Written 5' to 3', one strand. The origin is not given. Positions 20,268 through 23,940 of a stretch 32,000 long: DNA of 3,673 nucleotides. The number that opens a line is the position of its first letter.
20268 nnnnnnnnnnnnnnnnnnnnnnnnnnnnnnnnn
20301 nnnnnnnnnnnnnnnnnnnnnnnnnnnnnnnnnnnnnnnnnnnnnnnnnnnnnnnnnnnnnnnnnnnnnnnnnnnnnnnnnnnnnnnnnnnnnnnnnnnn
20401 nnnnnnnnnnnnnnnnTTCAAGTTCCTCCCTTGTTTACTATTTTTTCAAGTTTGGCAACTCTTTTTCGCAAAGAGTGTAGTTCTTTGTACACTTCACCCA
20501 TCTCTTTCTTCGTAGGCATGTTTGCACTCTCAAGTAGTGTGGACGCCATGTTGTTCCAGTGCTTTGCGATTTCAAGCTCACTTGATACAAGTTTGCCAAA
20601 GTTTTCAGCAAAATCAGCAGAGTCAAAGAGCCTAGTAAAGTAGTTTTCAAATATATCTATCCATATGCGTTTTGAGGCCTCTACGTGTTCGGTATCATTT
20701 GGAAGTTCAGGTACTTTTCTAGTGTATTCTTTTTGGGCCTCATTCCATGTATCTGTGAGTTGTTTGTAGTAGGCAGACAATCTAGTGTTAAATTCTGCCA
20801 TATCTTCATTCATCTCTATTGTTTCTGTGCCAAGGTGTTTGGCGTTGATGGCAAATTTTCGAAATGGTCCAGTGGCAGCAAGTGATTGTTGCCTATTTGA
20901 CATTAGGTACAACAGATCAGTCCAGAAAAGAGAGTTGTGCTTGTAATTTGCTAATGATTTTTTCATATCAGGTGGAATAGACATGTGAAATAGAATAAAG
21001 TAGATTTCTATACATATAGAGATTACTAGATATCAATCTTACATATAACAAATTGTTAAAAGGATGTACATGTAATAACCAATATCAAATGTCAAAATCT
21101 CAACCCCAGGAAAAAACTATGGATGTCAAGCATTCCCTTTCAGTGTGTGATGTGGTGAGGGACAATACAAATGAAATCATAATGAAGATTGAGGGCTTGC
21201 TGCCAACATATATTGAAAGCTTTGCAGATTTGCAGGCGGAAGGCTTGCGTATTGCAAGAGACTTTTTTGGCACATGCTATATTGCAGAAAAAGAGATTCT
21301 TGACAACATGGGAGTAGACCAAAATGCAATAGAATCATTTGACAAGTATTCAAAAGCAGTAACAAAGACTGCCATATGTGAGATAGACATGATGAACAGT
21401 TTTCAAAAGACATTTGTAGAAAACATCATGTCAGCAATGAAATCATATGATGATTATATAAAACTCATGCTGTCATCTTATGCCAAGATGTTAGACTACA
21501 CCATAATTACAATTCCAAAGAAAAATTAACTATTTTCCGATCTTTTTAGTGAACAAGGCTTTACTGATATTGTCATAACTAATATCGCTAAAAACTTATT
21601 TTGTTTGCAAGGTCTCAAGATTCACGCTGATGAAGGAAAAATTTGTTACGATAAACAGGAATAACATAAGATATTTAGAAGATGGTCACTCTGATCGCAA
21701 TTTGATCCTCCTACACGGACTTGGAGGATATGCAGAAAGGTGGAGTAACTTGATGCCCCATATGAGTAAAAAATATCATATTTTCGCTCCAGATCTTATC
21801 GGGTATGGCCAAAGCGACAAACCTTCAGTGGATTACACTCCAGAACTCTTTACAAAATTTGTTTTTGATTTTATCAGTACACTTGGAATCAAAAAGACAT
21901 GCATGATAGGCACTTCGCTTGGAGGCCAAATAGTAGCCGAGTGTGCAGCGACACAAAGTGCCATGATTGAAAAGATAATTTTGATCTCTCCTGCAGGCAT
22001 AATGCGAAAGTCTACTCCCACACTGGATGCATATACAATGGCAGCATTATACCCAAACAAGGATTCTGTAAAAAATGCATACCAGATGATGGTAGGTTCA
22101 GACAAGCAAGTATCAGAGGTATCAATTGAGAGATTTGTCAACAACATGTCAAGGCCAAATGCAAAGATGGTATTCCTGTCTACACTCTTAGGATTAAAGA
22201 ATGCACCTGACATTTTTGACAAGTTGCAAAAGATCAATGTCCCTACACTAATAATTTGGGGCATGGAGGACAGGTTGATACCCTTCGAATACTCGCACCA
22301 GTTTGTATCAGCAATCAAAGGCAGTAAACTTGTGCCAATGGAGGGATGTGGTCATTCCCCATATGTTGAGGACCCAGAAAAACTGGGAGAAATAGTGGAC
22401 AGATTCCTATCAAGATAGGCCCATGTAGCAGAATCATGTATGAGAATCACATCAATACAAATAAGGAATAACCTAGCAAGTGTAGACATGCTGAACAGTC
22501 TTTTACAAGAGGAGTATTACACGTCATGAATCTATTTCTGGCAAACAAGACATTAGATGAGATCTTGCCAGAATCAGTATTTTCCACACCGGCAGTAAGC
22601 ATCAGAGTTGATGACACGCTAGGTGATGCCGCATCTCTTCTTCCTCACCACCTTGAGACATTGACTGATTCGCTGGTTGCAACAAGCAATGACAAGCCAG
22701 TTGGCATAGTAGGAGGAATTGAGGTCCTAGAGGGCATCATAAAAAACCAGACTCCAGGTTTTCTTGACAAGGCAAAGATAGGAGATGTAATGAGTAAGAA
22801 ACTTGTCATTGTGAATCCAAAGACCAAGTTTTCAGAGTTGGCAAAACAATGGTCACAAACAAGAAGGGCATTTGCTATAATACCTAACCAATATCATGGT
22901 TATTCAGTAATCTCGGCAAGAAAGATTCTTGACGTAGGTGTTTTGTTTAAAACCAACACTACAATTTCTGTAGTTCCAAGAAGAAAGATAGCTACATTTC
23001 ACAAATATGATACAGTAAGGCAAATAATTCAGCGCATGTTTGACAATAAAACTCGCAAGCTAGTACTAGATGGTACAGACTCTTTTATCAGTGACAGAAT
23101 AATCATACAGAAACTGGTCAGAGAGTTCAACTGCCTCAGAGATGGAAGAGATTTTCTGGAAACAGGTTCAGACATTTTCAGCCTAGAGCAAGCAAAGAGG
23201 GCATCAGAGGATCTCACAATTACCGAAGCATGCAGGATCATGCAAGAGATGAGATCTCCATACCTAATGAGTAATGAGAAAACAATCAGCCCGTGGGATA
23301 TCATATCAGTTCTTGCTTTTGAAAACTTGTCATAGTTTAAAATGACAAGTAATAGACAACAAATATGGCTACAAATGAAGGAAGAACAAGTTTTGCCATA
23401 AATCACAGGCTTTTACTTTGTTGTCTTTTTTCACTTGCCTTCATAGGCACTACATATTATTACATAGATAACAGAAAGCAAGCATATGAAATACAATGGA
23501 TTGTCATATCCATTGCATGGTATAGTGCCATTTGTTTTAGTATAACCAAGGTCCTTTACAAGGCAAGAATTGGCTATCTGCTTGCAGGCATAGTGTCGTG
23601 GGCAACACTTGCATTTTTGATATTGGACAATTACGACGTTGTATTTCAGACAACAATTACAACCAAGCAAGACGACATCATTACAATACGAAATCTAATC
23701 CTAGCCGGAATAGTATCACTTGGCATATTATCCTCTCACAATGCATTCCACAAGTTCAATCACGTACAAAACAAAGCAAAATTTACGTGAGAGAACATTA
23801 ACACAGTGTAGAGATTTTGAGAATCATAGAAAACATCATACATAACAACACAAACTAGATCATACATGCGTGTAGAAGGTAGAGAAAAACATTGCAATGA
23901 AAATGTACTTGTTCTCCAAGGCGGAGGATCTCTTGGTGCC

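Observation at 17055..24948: Haloarchaeal-style PHA granule gene set in a thaumarchaeal context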

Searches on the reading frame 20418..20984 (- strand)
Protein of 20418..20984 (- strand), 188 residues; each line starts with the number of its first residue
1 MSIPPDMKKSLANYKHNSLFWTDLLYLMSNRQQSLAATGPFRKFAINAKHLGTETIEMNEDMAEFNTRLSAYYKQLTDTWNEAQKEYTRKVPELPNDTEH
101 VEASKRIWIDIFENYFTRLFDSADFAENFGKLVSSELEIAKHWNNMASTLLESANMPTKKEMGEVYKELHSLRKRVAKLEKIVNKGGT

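Call 3: search_protein_families(library=pfam, proteins=[window:20418-20984:-], max_evalue=0.1)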
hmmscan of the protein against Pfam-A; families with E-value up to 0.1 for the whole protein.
window:20418-20984:- (188 aa): 11 families
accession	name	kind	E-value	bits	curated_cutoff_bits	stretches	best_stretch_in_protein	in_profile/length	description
PF09712.15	PHA_synth_III_E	-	5.6e-12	46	25.7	1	60-179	188-310/311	Poly(R)-hydroxyalkanoic acid synthase subunit (PHA_synth_III_E)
PF05791.16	Bacillus_HBL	-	0.001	19.4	29.1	0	55-127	70-144/177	Bacillus haemolytic enterotoxin (HBL)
PF20125.4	DUF6515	-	0.017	15.4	24.9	1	41-105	44-108/179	Family of unknown function (DUF6515)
PF24481.2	CT398_CC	-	0.022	15.1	27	0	148-181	70-102/180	CT398-like coiled coil hairpin domain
PF13431.12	TPR_17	-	0.036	14.8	24.4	0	8-37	3-32/34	Tetratricopeptide repeat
PF10303.14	DUF2408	-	0.055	14.5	25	1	57-179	3-120/130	Protein of unknown function (DUF2408)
PF20283.3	CTD7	-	0.057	14.1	27.6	0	67-110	41-84/126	C-terminal domain 7 of the ABC-three component (ABC-3C) systems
PF10805.13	DUF2730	-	0.063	13.8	24.9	0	138-182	41-85/102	Protein of unknown function (DUF2730)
PF10046.14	BLOC1_2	-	0.068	14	33.4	0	158-185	56-83/96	Biogenesis of lysosome-related organelles complex-1 subunit 2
PF06419.17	COG6_N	-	0.069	13.7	27.4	0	56-116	43-101/114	Conserved oligomeric complex COG6, N-terminal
PF07989.16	Cnn_1N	-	0.088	13.4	28.5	0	151-181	41-71/74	Centrosomin N-terminal motif 1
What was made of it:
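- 20418..20984 (-): phaE, the short-type class III synthase subunit, 188 aa. Its stop codon lies 1 nt before the phaC ATG. PF09712 scores 46 bits against a cutoff of 25.7, matching only the C-terminal third of the model (call 3).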

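Call 4: search_protein_families(library=ncbifam, proteins=[window:20418-20984:-], max_evalue=0.1)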
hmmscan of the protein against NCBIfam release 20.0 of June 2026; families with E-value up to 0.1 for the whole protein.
window:20418-20984:- (188 aa): 6 families
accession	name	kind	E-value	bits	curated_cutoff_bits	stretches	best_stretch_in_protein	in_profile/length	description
TIGR01834.1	PHA_synth_III_E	subfamily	2.7e-09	37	154.95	1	59-181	189-314/324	class III poly(R)-hydroxyalkanoic acid synthase subunit PhaE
NF051436.1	NheA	equivalog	0.012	14.5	500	1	55-103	104-158/385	non-hemolytic enterotoxin subunit A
TIGR02132.1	phaR_Bmeg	equivalog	0.025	14.5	148.4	1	121-183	33-95/189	polyhydroxyalkanoic acid synthase subunit PhaR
TIGR01837.1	PHA_granule_1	subfamily_domain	0.05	13.7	94.7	0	138-180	74-116/118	poly(hydroxyalkanoate) granule-associated protein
NF053525.1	thylo_ssr2422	subfamily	0.052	14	38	0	43-74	20-51/77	ssr2422 family thylakoid membrane protein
TIGR02292.1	ygfB_yecA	subfamily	0.068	12.8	33.8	0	57-171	58-177/179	UPF0149 family protein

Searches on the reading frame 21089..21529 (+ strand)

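Call 3: search_protein_families(library=pfam, proteins=[window:21089-21529:+], max_evalue=0.1)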
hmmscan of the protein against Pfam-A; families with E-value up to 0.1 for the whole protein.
window:21089-21529:+ (146 aa): 1 family
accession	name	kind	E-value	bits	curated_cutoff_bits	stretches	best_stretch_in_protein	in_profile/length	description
PF16088.10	BORCS7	-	0.077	13.7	27.3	0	4-38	42-76/103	BLOC-1-related complex sub-unit 7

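Call 4: search_protein_families(library=ncbifam, proteins=[window:21089-21529:+], max_evalue=0.1)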
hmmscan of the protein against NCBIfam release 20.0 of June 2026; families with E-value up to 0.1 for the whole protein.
window:21089-21529:+ (146 aa): 1 family
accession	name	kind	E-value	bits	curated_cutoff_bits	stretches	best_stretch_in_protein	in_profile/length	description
NF005870.0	PRK07810.1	equivalog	0.046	12.2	618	1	46-91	106-155/406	O-succinylhomoserine sulfhydrylase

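Call 99: search_protein_families(library=padloc, proteins=[window:21089-21529:+], max_evalue=0.001)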
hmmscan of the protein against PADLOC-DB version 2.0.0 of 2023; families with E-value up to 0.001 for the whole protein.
window:21089-21529:+ (146 aa): 0 families

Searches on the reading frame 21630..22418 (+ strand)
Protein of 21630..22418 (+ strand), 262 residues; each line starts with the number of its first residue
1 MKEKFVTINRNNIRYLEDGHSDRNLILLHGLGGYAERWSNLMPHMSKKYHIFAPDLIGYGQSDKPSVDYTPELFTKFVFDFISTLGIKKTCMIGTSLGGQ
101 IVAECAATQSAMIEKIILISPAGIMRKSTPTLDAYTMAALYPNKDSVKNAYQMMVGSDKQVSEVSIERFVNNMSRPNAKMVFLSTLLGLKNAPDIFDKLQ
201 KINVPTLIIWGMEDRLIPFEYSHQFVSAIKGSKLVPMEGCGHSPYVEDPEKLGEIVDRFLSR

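Call 3: search_protein_families(library=pfam, proteins=[window:21630-22418:+], max_evalue=0.1)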
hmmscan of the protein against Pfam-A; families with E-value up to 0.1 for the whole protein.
window:21630-22418:+ (262 aa): 12 families
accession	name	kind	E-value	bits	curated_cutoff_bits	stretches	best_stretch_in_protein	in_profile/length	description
PF00561.26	Abhydrolase_1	-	3.2e-27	96.2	25.8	1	25-249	3-245/245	alpha/beta hydrolase fold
PF12697.13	Abhydrolase_6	-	2.3e-20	74.6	26.3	1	25-252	1-214/217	Alpha/beta hydrolase family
PF12146.15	Hydrolase_4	-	1.5e-18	67.5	27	1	21-247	3-237/239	Serine aminopeptidase, S33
PF12695.13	Abhydrolase_5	-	3.5e-05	24.1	27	0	86-152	55-118/164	Alpha/beta hydrolase family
PF06821.19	Ser_hydrolase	-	0.00023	21.6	22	1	89-144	56-112/172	Serine hydrolase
PF03096.20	Ndr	-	0.00074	18.8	23.3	1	81-260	92-276/283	Ndr family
PF02230.22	Abhydrolase_2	-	0.0015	18.8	23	0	23-43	15-35/217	Phospholipase/Carboxylesterase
PF03959.19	FSH1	-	0.0034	17.5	21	1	192-239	150-197/211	Serine hydrolase (FSH1)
PF08386.16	Abhydrolase_4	-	0.006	17.1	21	1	195-260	26-91/103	TAP-like protein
PF07859.19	Abhydrolase_3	-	0.0078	16.4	25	1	89-167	72-155/210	alpha/beta hydrolase fold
PF00326.27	Peptidase_S9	-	0.034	14.1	22.6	0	200-230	139-171/213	Prolyl oligopeptidase family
PF20434.5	BD-FAE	-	0.084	12.8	26.8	0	200-227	186-213/215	BD-FAE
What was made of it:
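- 21630..22418 (+): Alpha/beta-fold serine hydrolase of 262 aa with a GTSLG lipase box. It is the candidate intracellular PHA depolymerase. PF00561 scores 96 bits (call 3).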

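Call 4: search_protein_families(library=ncbifam, proteins=[window:21630-22418:+], max_evalue=0.1)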
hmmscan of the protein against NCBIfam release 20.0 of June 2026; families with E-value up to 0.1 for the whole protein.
window:21630-22418:+ (262 aa): 40 families (the best 25 are shown)
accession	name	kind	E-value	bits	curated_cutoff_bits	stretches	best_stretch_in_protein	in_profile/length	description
NF011457.0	PRK14875.1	equivalog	3.3e-36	125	307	1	3-260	112-369/372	acetoin dehydrogenase dihydrolipoyllysine-residue acetyltransferase subunit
NF050089.1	i_nPHAscl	equivalog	3.1e-32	111.8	300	2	9-123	5-119/288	intracellular short-chain-length polyhydroxyalkanoate depolymerase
NF045632.1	hydroxlase_HsaD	equivalog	2e-29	102.5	400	1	4-261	15-289/290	4,5:9,10-diseco-3-hydroxy-5,9,17-trioxoandrosta-1(10),2-diene-4-oate hydrolase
TIGR02427.1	protocat_pcaD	equivalog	7.6e-28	97.6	255.85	1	15-260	4-250/251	3-oxoadipate enol-lactonase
NF051488.1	bifunc_PcaDC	exception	2e-25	89.7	390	1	18-261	7-251/375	bifunctional 3-oxoadipate enol-lactonase/4-carboxymuconolactone decarboxylase PcaDC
NF052614.1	AB_fold_OlsI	equivalog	2e-23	83.3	385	1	19-261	14-256/272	ornithine lipid biosynthesis O-acyltransferase OlsI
TIGR03695.1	menH_SHCHC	equivalog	2.3e-23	82.9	208.55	1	23-260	3-251/252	2-succinyl-6-hydroxy-2,4-cyclohexadiene-1-carboxylate synthase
TIGR01738.1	bioH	equivalog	9.2e-23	81.1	206.95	1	21-258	3-243/245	pimeloyl-ACP methyl ester esterase BioH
TIGR03343.1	biphenyl_bphD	equivalog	6.5e-22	78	462.15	1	8-260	12-280/282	2-hydroxy-6-oxo-6-phenylhexa-2,4-dienoate hydrolase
NF002938.0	PRK03592.1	equivalog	7.3e-22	78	241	1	2-121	11-129/298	haloalkane dehalogenase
NF051487.1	bifunc_PcaCD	exception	3.4e-19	69.2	430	1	13-261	162-412/413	bifunctional 4-carboxymuconolactone decarboxylase/3-oxoadipate enol-lactonase PcaCD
TIGR03611.1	RutD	equivalog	3.8e-18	65.8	238.5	2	22-120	13-112/258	pyrimidine utilization protein D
TIGR01250.1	pro_imino_pep_2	subfamily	4.5e-18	65.8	167.65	1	3-260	4-287/288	proline iminopeptidase-family hydrolase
NF058580.1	lipase_V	equivalog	2.9e-17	63.1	300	1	17-239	20-218/230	EstV family lipase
NF052610.1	macro_16_ester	equivalog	6.7e-17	61.7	420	1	68-252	74-272/281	alpha/beta fold macrolide esterase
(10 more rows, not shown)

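Call 43: search_solved_structures(query=window:21630-22418:+, max_evalue=1e-10)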
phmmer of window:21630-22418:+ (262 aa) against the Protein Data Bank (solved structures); distinct sequences matched with E-value up to 1e-10: 136 (the best 60 are shown).
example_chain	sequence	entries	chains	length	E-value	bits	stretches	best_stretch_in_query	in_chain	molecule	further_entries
1j1i_A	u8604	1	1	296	5e-26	94.6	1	3-261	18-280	meta cleavage compound hydrolase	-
6i8w_A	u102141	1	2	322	8.9e-26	93.8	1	3-260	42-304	Alpha/beta fold hydrolase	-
10xn_A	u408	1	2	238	1.3e-23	86.8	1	9-257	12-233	Triacylglycerol lipase related protein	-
3bdi_A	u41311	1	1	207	1.4e-20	76.7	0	198-260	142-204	Uncharacterized protein Ta0194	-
9ijk_A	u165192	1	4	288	1.8e-20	76.4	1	13-262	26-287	2-hydroxy-6-oxononadienedioate/2-hydroxy-6-oxononatrienedioate hydrolase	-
1u2e_A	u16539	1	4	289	1.8e-20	76.4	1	13-262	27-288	2-hydroxy-6-ketonona-2,4-dienedioic acid hydrolase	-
8ynv_A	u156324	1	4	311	3.2e-20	75.6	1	5-247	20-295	poly(3-hydroxybutyrate) depolymerase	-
8ynw_A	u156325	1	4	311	8.5e-20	74.2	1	5-247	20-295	Poly(3-hydroxybutyrate) depolymerase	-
4opm_A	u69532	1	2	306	1.2e-19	73.8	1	13-249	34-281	Lipase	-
7ots_A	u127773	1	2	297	3.6e-19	72.1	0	19-126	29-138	Monoacylglycerol lipase ABHD6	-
4ns4_A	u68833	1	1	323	6.7e-19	71.3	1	5-248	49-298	Alpha/beta hydrolase fold protein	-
5ng7_A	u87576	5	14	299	1.6e-18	70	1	2-260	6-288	epoxide hydrolase | Alpha/beta epoxide hydrolase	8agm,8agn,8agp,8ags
4lxg_A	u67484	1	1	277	6.5e-18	68.1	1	3-252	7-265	MCP Hydrolase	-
1iun_A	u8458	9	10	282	1.2e-17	67.2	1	22-260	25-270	meta-Cleavage product hydrolase | 2-hydroxy-6-oxo-7-methylocta-2,4-dienoate hydrolase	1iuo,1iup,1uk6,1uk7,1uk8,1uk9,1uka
2d0d_A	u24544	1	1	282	1.6e-17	66.8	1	22-260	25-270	2-hydroxy-6-oxo-7-methylocta-2,4-dienoate hydrolase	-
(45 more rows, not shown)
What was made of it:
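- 21630..22418 (+): PDB 8ynv PHB depolymerase matches at E 3e-20, among equally good meta-cleavage hydrolases (call 43).
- Closest known: Bacillus-type intracellular short-chain PHA depolymerase. Same: The match is among the top hits of the window's hydrolase, at 111.8 bits and PDB E 3e-20 (calls 4, 43).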

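Call 71: search_dna_similar(query=window:21630-22418:+, collection=plasmids, mode=protein, max_evalue=1e-15, max_rows=25)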
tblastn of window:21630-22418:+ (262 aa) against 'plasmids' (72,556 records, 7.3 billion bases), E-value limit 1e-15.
Records with a match: 314; places in all: 356; records where one place covers at least 80% of the query: 313.
Best place of each record, by identity: <60% 314.
By first word of the organism name: Rhodococcus 49; Pseudosulfitobacter 38; Pseudomonas 31; Klebsiella 14; Sphingobium 14; Bacillus 12; Escherichia 12; Novosphingobium 10; Burkholderia 10; Caballeronia 7; and 62 more.
By predicted mobility (MOB-suite, as given by PLSDB): non-mobilizable 135; conjugative 130; mobilizable 49.
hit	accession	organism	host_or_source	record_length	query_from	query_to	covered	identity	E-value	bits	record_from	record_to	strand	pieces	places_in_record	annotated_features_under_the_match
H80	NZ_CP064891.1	Tolypothrix sp. PCC 7601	Fresh water sample,Fresh water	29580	1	261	100%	32.1%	5e-38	148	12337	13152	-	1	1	alpha/beta fold hydrolase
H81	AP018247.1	Microchaete diplosiphon NIES-3275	-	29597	1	261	100%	32.1%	5e-38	148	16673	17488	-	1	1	hydrolase, alpha/beta fold family protein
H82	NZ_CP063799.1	Tolypothrix sp. PCC 7712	Soil sample,soil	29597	1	261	100%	32.1%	5e-38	148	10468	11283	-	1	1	alpha/beta fold hydrolase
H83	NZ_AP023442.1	Nostoc sp. MS1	-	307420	1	261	100%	31.8%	7e-38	147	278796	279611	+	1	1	alpha/beta fold hydrolase | hypothetical protein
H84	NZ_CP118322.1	Rhodococcus sp. DK176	pure culture,crude oil-contaminated soil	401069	5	261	98%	30.6%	2e-32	132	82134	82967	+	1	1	alpha/beta hydrolase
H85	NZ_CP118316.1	Rhodococcus sp. DK180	pure culture,crude oil-contaminated soil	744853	5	261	98%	30.6%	2e-32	132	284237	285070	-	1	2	alpha/beta hydrolase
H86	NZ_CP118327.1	Rhodococcus sp. DK17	pure culture,crude oil-contaminated soil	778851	5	261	98%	30.6%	2e-32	132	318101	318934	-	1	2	alpha/beta hydrolase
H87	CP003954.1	Rhodococcus opacus PD630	-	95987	5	261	98%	29.9%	1e-32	132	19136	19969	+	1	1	Uncharacterized protein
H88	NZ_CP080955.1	Rhodococcus opacus PD630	cell culture,environmental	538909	5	261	98%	29.9%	1e-32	132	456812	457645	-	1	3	alpha/beta hydrolase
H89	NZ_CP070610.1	Rhodococcus koreensis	cell culture,rhizosphere of apple ...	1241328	5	261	98%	29.5%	4e-31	128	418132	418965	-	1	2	record has no annotation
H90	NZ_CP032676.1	Rhodococcus rhodochrous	cell culture,soil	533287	3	260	98%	29.2%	5e-25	110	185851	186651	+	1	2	alpha/beta hydrolase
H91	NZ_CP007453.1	Peptoclostridium acidaminophilum DSM 3953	black mud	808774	9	260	96%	29.8%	3e-17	88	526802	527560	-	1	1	alpha/beta hydrolase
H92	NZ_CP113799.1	Rhodococcus pyridinivorans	sediment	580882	3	262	99%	28.5%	1e-25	112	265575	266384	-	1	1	alpha/beta hydrolase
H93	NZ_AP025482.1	Vibrio cyclitrophicus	-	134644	4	262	99%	28.6%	6e-21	99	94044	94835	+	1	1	alpha/beta hydrolase | AraC family transcriptional regulator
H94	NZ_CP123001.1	Neorhizobium petrolearium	single cell,petroleum contaminated soil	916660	3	260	98%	28.6%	5e-26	113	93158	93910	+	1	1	alpha/beta hydrolase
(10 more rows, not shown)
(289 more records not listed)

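Call 99: search_protein_families(library=padloc, proteins=[window:21630-22418:+], max_evalue=0.001)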
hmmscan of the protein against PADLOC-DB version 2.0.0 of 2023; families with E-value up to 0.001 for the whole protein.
window:21630-22418:+ (262 aa): 0 families

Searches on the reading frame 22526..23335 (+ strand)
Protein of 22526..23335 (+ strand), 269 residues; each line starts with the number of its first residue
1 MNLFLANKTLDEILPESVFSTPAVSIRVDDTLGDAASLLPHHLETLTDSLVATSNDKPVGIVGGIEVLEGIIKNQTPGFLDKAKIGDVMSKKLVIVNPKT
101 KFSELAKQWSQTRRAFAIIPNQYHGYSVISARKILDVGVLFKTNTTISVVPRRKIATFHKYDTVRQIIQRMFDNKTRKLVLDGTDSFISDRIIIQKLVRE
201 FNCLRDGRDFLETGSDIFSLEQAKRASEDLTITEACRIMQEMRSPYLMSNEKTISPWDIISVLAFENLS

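Call 3: search_protein_families(library=pfam, proteins=[window:22526-23335:+], max_evalue=0.1)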
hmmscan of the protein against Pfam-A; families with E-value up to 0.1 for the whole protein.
window:22526-23335:+ (269 aa): 1 family
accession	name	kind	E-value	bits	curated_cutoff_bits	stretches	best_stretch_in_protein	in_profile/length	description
PF00571.33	CBS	-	2.8e-13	50.4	24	2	18-64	4-48/57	CBS domain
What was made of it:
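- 22526..23335 (+): CBS-domain protein of 269 aa. It is probably not a core part of the cluster. PF00571 scores 50 bits (call 3).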

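Call 4: search_protein_families(library=ncbifam, proteins=[window:22526-23335:+], max_evalue=0.1)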
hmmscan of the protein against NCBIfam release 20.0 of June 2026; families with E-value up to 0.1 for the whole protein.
window:22526-23335:+ (269 aa): 2 families
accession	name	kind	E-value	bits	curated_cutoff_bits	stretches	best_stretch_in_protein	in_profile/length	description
NF005869.0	PRK07807.1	equivalog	0.015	14.4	549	1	17-122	94-187/479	GuaB1 family IMP dehydrogenase-related protein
NF041552.1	TF_PrdR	equivalog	0.019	13.3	795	1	82-181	5-106/577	sigma-54 dependent transcriptional regulator PrdR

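Call 99: search_protein_families(library=padloc, proteins=[window:22526-23335:+], max_evalue=0.001)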
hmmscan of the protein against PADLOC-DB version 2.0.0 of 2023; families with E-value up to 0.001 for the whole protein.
window:22526-23335:+ (269 aa): 0 families

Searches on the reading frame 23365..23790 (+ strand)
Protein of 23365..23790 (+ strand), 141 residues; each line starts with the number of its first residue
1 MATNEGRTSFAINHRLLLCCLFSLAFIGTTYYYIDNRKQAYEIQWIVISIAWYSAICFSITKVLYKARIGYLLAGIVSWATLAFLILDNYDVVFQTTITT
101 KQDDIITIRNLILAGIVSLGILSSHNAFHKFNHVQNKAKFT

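Call 3: search_protein_families(library=pfam, proteins=[window:23365-23790:+], max_evalue=0.1)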
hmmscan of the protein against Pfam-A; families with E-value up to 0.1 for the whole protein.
window:23365-23790:+ (141 aa): 2 families
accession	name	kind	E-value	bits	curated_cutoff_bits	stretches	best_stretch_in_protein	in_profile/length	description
PF02937.20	COX6C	-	0.021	15.4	22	0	108-140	16-48/70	Cytochrome c oxidase subunit VIc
PF19502.5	DUF6036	-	0.074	13.3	23.6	1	81-126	88-133/164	Nucleotidyltransferase of unknown function (DUF6036)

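Call 4: search_protein_families(library=ncbifam, proteins=[window:23365-23790:+], max_evalue=0.1)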
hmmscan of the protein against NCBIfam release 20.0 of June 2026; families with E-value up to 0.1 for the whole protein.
window:23365-23790:+ (141 aa): 2 families
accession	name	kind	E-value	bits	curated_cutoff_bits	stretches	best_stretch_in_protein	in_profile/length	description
TIGR03023.1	WcaJ_sugtrans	equivalog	0.021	14.1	410.75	1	14-120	34-141/453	undecaprenyl-phosphate glucose phosphotransferase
NF045846.1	MSC0882_dom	subfamily_domain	0.04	13.1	60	1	37-139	105-187/244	MSC_0882 family membrane protein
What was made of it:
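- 23365..23790 (+): Small predicted membrane protein of 141 aa, function unknown. No family hit (calls 3, 4).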

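Call 99: search_protein_families(library=padloc, proteins=[window:23365-23790:+], max_evalue=0.001)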
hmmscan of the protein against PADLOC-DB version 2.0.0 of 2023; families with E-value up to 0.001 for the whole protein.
window:23365-23790:+ (141 aa): 0 families
